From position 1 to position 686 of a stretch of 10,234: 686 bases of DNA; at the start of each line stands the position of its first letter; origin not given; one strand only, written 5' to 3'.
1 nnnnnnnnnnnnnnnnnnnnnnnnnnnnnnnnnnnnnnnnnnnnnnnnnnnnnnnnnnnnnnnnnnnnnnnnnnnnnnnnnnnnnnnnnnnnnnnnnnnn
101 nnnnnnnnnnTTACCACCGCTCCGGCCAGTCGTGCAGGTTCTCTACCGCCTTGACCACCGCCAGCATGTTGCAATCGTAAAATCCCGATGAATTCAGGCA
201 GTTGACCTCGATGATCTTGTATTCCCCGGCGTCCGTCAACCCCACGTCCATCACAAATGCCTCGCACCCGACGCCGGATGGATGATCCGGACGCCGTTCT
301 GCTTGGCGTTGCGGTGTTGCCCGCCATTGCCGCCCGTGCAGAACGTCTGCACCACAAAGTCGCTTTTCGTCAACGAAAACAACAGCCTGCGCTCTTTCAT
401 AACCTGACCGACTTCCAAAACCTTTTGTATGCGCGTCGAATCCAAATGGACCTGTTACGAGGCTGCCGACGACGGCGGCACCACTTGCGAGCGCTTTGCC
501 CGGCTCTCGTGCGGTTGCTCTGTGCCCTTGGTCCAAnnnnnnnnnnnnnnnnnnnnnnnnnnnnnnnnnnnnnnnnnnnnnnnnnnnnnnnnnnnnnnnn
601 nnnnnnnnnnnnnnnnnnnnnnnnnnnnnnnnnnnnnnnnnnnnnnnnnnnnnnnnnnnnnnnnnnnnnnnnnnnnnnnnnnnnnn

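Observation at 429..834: Tandem pair of paralogous small Cys proteins (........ motif) on the opposite strand, in a GC-rich segment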

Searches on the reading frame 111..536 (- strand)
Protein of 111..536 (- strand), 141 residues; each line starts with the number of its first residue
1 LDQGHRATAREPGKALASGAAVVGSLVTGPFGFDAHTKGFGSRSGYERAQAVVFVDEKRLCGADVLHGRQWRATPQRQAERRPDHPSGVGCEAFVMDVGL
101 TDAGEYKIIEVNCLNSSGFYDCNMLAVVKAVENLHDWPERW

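Call 7: search_protein_families(library=pfam, proteins=[window:111-536:-], max_evalue=0.1)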
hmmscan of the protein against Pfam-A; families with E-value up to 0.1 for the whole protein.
window:111-536:- (141 aa): 2 families
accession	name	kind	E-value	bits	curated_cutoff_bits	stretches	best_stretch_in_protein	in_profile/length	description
PF14243.11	R2K_3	-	7.7e-10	39.6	26.3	1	90-128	127-166/169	ATP-grasp domain, R2K clade family 3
PF18299.6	R2K_2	-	1.5e-05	25.4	26.2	1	91-129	108-146/147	ATP-grasp domain, R2K clade family 2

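Call 27: search_protein_families(library=phrogs, proteins=[window:111-536:-], max_evalue=0.001)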
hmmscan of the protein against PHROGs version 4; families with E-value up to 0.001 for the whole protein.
window:111-536:- (141 aa): 2 families
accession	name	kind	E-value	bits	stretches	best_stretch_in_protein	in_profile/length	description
phrog_7313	-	unknown function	2.8e-12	47.8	1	92-133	218-259/264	-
phrog_29595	-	unknown function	5.2e-05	23.6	1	81-138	209-267/292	-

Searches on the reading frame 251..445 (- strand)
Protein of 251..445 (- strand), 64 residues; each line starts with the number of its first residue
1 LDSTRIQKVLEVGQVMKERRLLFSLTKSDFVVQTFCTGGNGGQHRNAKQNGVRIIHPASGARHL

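Call 27: search_protein_families(library=phrogs, proteins=[window:251-445:-], max_evalue=0.001)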
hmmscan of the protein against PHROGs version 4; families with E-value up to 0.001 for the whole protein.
window:251-445:- (64 aa): 2 families
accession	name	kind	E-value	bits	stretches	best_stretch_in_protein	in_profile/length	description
phrog_3122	-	other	6.6e-11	43.4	1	17-61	19-63/136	RF-1 domain peptide chain release factor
phrog_19918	-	unknown function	0.00054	20.3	1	21-60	211-250/355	-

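Call 28: search_protein_families(library=pfam, proteins=[window:251-445:-], max_evalue=0.01)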
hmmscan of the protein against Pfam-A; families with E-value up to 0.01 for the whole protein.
window:251-445:- (64 aa): 1 family
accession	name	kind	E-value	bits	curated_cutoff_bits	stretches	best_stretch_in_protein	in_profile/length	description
PF00472.26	RF-1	-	2.1e-05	24.9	35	1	23-60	5-42/116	RF-1 domain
